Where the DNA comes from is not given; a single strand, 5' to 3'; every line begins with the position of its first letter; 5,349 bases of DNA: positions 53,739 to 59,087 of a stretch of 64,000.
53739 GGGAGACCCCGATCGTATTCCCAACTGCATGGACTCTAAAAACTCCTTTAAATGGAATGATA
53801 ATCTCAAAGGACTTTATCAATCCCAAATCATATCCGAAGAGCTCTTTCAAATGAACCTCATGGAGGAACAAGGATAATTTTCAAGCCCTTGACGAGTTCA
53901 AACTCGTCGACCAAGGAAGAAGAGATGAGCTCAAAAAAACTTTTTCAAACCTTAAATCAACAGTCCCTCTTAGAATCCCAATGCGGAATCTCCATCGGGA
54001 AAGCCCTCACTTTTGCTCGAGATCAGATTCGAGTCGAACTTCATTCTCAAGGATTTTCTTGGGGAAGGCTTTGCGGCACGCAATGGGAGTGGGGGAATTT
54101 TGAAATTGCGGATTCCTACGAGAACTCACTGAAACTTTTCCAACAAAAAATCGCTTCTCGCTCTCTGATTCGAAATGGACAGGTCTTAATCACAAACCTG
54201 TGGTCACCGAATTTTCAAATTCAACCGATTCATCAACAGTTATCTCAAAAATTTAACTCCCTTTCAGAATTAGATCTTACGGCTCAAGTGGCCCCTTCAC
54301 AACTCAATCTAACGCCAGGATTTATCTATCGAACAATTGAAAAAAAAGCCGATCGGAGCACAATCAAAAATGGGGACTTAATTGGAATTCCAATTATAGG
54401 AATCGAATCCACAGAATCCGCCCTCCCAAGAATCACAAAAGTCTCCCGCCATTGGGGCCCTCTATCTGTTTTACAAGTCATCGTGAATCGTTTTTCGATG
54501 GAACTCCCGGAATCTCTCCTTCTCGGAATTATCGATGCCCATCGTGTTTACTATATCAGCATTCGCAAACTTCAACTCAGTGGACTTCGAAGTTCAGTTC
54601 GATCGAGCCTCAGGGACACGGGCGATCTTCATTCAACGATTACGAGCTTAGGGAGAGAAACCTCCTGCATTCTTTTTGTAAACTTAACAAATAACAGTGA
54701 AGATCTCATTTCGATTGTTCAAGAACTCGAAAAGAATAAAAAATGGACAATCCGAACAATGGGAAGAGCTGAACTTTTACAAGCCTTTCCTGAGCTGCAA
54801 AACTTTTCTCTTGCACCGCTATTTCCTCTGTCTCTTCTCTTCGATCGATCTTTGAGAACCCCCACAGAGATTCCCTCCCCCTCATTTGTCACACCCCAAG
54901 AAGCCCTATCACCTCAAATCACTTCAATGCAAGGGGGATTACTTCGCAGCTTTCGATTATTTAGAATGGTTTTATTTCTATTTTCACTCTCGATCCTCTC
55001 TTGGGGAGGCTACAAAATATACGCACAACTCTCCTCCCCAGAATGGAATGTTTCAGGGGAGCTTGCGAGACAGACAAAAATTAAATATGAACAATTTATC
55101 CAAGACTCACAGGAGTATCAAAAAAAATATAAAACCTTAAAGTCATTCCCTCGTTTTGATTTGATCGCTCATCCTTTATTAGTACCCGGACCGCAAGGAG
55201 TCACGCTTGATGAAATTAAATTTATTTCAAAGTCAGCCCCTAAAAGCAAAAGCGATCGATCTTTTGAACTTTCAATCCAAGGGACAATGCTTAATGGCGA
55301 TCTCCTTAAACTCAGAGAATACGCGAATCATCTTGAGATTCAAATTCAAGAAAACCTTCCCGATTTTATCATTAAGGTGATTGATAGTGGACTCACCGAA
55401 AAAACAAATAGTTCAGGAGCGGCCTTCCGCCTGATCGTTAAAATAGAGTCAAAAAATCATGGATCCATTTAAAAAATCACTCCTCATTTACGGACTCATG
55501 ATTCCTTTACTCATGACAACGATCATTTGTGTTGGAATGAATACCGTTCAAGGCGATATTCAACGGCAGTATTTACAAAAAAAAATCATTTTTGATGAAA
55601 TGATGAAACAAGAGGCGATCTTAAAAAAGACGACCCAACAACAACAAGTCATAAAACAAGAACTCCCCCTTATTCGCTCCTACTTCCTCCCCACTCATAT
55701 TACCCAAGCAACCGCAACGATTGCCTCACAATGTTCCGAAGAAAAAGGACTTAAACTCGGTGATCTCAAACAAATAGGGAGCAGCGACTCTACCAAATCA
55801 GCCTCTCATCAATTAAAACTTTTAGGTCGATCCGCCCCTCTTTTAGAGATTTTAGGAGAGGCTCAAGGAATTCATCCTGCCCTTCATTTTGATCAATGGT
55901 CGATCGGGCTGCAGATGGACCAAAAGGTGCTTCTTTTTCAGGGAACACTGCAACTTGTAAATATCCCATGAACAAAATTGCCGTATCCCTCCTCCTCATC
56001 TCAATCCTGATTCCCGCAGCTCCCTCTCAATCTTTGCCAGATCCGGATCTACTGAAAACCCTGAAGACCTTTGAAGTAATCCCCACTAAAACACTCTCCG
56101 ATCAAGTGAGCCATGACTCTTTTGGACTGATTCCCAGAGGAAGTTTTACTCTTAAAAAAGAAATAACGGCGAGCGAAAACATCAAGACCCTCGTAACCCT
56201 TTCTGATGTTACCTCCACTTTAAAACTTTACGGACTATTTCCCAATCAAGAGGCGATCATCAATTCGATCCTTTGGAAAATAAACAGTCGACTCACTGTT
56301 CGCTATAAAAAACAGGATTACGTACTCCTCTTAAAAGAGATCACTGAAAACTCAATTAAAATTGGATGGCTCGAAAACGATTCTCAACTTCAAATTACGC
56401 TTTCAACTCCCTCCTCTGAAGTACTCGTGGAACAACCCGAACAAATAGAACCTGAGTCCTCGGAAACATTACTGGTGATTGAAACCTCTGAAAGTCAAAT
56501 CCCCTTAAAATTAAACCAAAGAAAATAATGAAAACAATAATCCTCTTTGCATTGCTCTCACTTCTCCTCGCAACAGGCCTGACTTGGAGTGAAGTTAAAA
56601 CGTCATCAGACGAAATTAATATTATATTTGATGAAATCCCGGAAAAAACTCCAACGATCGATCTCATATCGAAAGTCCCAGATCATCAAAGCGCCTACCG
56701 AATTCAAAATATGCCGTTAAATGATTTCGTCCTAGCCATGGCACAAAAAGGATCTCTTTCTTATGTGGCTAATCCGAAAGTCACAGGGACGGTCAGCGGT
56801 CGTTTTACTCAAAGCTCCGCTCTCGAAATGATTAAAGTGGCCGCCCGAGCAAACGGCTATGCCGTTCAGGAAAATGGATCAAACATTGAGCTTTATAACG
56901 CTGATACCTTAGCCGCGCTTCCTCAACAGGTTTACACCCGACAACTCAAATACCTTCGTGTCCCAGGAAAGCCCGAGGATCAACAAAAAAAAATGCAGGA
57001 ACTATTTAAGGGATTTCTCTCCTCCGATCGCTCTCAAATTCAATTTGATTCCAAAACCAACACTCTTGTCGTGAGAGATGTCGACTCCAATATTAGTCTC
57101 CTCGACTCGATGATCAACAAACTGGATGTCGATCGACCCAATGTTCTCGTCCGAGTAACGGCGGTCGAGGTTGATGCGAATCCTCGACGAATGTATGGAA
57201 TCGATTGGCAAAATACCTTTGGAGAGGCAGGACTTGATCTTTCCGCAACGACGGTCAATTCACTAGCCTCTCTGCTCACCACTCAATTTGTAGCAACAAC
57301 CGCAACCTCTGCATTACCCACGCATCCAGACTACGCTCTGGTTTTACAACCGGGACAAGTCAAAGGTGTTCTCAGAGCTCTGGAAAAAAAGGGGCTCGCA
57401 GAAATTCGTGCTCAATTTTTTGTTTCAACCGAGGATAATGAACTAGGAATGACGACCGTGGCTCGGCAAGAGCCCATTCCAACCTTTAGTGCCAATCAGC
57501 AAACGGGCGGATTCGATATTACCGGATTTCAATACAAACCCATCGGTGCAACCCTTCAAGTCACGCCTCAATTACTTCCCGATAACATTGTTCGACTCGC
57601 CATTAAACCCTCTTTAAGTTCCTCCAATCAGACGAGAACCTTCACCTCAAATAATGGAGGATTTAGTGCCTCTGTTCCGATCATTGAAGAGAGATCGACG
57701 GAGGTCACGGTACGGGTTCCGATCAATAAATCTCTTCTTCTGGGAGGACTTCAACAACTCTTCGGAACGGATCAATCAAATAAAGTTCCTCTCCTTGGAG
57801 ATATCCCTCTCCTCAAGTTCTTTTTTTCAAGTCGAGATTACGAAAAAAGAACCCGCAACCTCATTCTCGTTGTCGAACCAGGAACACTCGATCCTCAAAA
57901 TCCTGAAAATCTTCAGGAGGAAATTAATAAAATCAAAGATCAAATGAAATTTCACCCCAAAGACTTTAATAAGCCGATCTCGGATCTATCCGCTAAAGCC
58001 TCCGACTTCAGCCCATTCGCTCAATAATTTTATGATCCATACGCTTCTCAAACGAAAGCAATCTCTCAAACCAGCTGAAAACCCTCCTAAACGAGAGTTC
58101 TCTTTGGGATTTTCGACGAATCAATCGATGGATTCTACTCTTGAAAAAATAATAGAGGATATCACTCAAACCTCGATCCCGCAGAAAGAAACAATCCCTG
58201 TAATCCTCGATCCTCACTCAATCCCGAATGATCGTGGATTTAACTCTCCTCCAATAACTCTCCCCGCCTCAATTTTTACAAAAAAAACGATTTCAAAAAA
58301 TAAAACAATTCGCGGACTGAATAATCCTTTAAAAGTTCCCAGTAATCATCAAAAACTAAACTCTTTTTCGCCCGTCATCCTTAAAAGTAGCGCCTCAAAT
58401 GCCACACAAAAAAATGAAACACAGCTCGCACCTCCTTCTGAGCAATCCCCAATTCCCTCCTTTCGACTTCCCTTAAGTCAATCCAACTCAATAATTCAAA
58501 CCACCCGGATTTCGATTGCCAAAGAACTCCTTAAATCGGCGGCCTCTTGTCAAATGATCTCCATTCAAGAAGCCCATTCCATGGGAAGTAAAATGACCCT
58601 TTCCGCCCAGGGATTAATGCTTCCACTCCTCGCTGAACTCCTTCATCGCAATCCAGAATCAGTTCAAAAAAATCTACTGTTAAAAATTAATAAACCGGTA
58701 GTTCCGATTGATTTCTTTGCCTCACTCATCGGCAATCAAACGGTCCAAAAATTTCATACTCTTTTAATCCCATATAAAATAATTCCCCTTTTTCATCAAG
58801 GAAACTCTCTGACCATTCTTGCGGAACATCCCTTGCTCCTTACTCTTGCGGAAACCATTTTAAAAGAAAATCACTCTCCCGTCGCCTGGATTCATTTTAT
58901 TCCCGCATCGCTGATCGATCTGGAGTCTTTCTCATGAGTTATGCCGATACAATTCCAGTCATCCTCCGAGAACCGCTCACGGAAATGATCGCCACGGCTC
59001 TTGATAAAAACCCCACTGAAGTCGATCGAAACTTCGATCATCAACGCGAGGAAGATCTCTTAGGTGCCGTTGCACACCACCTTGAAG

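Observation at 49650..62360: Thirteen-gene type IV filament cluster mixing T2SS-like and T4aP-like features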

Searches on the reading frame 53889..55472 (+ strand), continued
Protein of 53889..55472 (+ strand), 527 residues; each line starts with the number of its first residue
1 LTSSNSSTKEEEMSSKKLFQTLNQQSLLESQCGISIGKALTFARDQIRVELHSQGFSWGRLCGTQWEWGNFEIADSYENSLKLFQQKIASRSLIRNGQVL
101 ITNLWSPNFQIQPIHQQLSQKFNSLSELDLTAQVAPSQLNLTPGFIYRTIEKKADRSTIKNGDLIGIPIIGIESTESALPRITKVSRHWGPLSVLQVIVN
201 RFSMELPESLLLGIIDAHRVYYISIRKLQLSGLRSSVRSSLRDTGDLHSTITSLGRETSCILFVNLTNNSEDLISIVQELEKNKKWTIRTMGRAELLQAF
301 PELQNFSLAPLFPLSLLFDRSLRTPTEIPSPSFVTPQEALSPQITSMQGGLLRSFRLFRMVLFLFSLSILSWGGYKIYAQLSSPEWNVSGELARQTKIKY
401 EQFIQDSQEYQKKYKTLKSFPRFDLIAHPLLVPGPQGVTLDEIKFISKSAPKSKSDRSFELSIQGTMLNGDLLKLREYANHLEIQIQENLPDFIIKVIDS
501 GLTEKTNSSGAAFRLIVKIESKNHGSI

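Call 68: find_encoding_contigs(protein=P0131, flank=10000, max_places=2)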
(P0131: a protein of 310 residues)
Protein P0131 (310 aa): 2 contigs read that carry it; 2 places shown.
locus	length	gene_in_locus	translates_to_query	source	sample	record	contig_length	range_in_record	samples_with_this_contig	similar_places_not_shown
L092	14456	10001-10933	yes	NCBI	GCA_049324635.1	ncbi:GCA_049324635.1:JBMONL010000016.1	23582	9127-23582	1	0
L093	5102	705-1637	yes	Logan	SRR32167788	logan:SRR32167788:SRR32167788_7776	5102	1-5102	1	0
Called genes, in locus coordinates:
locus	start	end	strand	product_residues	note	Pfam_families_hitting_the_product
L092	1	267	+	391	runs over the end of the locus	PF02606:LpxK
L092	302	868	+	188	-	-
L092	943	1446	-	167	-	PF07681:DoxX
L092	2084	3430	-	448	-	PF00860:Xan_ur_permease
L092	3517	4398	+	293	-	PF00132:Hexapep (faint)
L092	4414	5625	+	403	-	PF00926:DHBP_synthase, PF00925:GTP_cyclohydro2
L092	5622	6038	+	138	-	PF00885:DMRL_synthase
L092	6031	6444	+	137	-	PF01029:NusB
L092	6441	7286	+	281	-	PF04851:ResIII (weak), PF25199:nSTAND_NTPase5 (faint), PF13604:AAA_30, PF13245:AAA_19 (faint), PF00448:SRP54, PF05729:NACHT (faint), PF13401:AAA_22 (faint), PF01656:CbiA (weak)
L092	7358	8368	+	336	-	PF00383:dCMP_cyt_deam_1, PF14437:MafB19-deam, PF01872:RibD_C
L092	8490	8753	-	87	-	PF00830:Ribosomal_L28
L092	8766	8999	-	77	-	PF01084:Ribosomal_S18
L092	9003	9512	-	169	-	PF01258:zf-dskA_traR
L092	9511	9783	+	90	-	-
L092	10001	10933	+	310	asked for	-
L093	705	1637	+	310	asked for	-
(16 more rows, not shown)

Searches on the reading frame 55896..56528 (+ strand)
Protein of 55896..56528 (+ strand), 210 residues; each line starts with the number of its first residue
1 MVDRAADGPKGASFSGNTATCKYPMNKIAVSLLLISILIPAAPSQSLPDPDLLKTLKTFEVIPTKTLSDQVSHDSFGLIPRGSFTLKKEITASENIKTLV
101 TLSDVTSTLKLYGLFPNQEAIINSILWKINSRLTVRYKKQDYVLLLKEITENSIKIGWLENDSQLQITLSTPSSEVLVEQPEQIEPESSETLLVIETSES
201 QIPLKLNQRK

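Call 4: search_protein_families(library=pfam, max_evalue=0.01, proteins=[window:55896-56528:+])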
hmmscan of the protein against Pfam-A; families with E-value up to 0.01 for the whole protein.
window:55896-56528:+ (210 aa): 0 families
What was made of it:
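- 55968..56528 (+): PilP-position periplasmic protein, 186 aa (210 aa from 55896), with a hydrophobic N-terminal segment and no lipobox Cys. No PDZ or other Pfam domain (call 4).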

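Call 6: search_protein_families(library=ncbifam, max_evalue=0.01, proteins=[window:55896-56528:+])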
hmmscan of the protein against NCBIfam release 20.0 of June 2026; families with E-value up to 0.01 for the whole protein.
window:55896-56528:+ (210 aa): 0 families

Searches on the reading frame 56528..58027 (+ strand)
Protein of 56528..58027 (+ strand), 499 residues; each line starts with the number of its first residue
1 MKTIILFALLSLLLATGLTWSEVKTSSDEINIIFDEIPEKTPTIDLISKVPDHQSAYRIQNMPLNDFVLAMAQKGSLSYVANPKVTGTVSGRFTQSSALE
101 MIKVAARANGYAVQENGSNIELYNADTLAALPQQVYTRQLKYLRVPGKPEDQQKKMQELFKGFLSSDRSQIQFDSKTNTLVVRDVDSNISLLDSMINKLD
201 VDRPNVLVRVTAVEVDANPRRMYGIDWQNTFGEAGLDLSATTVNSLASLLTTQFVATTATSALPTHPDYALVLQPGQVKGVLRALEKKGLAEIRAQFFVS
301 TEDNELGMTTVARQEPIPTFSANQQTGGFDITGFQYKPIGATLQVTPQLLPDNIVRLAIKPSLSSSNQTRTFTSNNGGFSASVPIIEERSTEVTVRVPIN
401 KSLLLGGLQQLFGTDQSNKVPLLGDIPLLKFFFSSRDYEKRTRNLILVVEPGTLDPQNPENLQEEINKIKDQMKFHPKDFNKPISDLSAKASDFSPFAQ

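Call 4: search_protein_families(library=pfam, max_evalue=0.01, proteins=[window:56528-58027:+])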
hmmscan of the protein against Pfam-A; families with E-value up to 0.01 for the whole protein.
window:56528-58027:+ (499 aa): 2 families
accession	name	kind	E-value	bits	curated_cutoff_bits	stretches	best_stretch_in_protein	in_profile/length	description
PF00263.26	Secretin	-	7e-31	107.5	27.5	1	284-451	1-165/169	Bacterial type II and III secretion system protein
PF03958.22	Secretin_N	-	3.9e-07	30.6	28.2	1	156-204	14-68/69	Bacterial type II/III secretion system short domain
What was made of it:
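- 56528..58027 (+): Outer-membrane secretin, 499 aa. Its architecture corresponds to the PilQ core or HofQ. No TPR or other extra N-terminal Pfam domain was detected. Pfam Secretin at 107 bits and Secretin_N at 31 bits (call 4).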

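Call 6: search_protein_families(library=ncbifam, max_evalue=0.01, proteins=[window:56528-58027:+])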
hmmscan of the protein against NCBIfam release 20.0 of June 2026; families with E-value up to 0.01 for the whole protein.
window:56528-58027:+ (499 aa): 10 families
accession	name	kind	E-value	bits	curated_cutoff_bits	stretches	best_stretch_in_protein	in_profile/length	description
TIGR02517.1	type_II_gspD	equivalog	7.8e-46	156.7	351.35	1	145-452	277-588/600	type II secretion system secretin GspD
TIGR02515.1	IV_pilus_PilQ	subfamily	1e-33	117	284.35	1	58-451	7-424/428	type IV pilus secretin PilQ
TIGR02516.1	type_III_yscC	equivalog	5.2e-28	97.8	238.45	1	165-453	195-460/463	type III secretion system outer membrane ring subunit SctC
TIGR02519.1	pilus_MshL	equivalog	5.9e-26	91.1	250.2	1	174-451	4-287/290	pilus (MSHA type) biogenesis protein MshL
NF007851.2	PRK10560.1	exception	1.1e-18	67.3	598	1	58-453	27-408/412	DNA uptake porin HofQ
NF010083.0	PRK13568.1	equivalog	1.6e-18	66.7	554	1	56-451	29-414/419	DNA uptake porin HofQ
NF011873.0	PRK15346.1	equivalog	2e-17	63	524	2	339-441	383-481/499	EscC/YscC/HrcC family type III secretion system outer membrane ring protein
NF042912.1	Amuc_1098_fam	equivalog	1.6e-16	59.5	750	2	380-456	722-798/805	Amuc_1098 family type IV pilus outer membrane protein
TIGR02520.1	pilus_B_mal_scr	equivalog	7.1e-08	31.4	287.65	1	156-410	224-474/513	PilN family type IVB pilus formation outer membrane protein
NF011713.0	PRK15134.1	equivalog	0.0068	15.1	834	1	106-191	222-302/529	microcin C ABC transporter ATP-binding protein YejF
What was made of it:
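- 56528..58027 (+): All scores are below cut-off (call 6).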

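Call 44: search_solved_structures(query=window:56528-58024:+, max_evalue=0.00001)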
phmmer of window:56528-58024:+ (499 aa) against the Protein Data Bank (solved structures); distinct sequences matched with E-value up to 0.00001: 22.
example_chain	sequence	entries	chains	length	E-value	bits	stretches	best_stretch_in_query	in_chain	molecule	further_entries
6i1x_A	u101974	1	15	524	7.1e-21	77.8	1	168-457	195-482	Type II secretion system protein D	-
5wq7_A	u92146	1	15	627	1.4e-19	73.5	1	166-454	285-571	Putative type II secretion system protein D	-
6hcg_A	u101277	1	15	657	2.3e-19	72.8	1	171-454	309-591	Type II secretion system protein D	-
5wln_G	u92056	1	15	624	3.4e-18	69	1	171-452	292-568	Type II secretion system protein D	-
3jc8_Qa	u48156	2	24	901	7.5e-17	64.5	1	162-457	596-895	PilQ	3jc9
5w68_A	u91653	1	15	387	3.1e-14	55.9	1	161-454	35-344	Putative type II secretion protein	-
5zdh_A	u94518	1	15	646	1.7e-13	53.5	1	274-454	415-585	Type II secretion system protein D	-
6w6m_A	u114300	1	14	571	6.5e-13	51.6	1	165-448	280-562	Type IV pilus secretin PilQ family protein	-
9k8v_A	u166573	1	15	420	2.4e-12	49.7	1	250-475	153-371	General secretion pathway protein D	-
5wq9_A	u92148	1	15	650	2.9e-12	49.5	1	250-475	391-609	Type II secretion system protein D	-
8odn_A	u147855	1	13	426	5.5e-12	48.5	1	274-457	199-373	RcpA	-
5wq8_A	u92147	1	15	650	9.5e-12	47.7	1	250-475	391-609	Type II secretion system protein D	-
6i1y_A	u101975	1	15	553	2.2e-11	46.5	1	268-454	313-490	General secretion pathway protein GspD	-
5tcq_A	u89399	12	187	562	7.3e-10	41.5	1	333-472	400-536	Protein InvG | Type 3 secretion system secretin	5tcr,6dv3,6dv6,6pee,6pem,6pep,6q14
9x0w_A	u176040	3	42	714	1.3e-09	40.7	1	282-453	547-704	Fimbrial assembly protein PilQ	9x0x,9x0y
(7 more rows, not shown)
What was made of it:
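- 56528..58027 (+): PDB matches: GspD 69-78 bits, M. xanthus PilQ 64.5 bits (call 44).
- GspD chains are the top PDB sequence hits for the secretin (call 44).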

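Call 66: list_cluster_members(proteins=[P0001, P0121, window:56528-58024:+])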
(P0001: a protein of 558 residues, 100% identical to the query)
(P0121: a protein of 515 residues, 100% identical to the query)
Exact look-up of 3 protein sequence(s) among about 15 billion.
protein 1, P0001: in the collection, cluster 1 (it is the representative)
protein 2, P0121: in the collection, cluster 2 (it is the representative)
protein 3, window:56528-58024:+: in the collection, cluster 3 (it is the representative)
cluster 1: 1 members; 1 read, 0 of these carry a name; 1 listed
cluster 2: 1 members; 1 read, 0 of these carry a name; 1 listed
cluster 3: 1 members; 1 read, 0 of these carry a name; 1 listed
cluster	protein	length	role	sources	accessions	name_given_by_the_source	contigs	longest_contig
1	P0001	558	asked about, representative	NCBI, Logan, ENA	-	-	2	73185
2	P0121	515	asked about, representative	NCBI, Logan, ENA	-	-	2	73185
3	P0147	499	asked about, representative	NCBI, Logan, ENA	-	-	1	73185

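Call 95: find_related_loci(query=A5, collection=metagenome_contigs, flank=10000)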
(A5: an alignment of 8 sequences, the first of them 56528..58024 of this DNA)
Query A5 (499 aa) in metagenome_contigs; peptide patterns used: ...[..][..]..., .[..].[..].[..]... (x = any residue, [..] = any of these).
176 stretches matched a pattern, but none encodes a relative of the query by tblastn (E <= 1e-3).

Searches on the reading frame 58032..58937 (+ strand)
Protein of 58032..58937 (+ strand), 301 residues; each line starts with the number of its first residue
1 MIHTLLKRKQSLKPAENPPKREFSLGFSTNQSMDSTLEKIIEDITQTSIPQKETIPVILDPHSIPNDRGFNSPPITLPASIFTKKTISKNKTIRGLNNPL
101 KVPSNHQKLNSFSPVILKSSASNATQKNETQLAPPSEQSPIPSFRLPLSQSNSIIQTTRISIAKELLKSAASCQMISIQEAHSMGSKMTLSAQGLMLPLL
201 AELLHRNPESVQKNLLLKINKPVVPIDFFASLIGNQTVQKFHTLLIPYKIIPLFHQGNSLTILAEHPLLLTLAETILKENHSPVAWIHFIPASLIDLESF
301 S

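Call 4: search_protein_families(library=pfam, max_evalue=0.01, proteins=[window:58032-58937:+])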
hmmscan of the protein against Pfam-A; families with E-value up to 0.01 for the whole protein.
window:58032-58937:+ (301 aa): 0 families

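Call 6: search_protein_families(library=ncbifam, max_evalue=0.01, proteins=[window:58032-58937:+])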
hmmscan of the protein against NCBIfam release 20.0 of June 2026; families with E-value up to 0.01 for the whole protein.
window:58032-58937:+ (301 aa): 0 families

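Call 88: search_solved_structures(query=A3, max_evalue=10)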
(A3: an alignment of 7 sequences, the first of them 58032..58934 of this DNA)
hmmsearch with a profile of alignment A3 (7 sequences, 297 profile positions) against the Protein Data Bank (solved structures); distinct sequences matched with E-value up to 10: 1.
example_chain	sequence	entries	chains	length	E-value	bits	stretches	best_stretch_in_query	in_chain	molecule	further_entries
8snb_7Y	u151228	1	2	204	0.12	15.1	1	17-109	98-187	Sperm-associated antigen 8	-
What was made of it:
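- Tried and rejected: A profile of protein X against PDB sequences gave no relevant hit (call 88).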
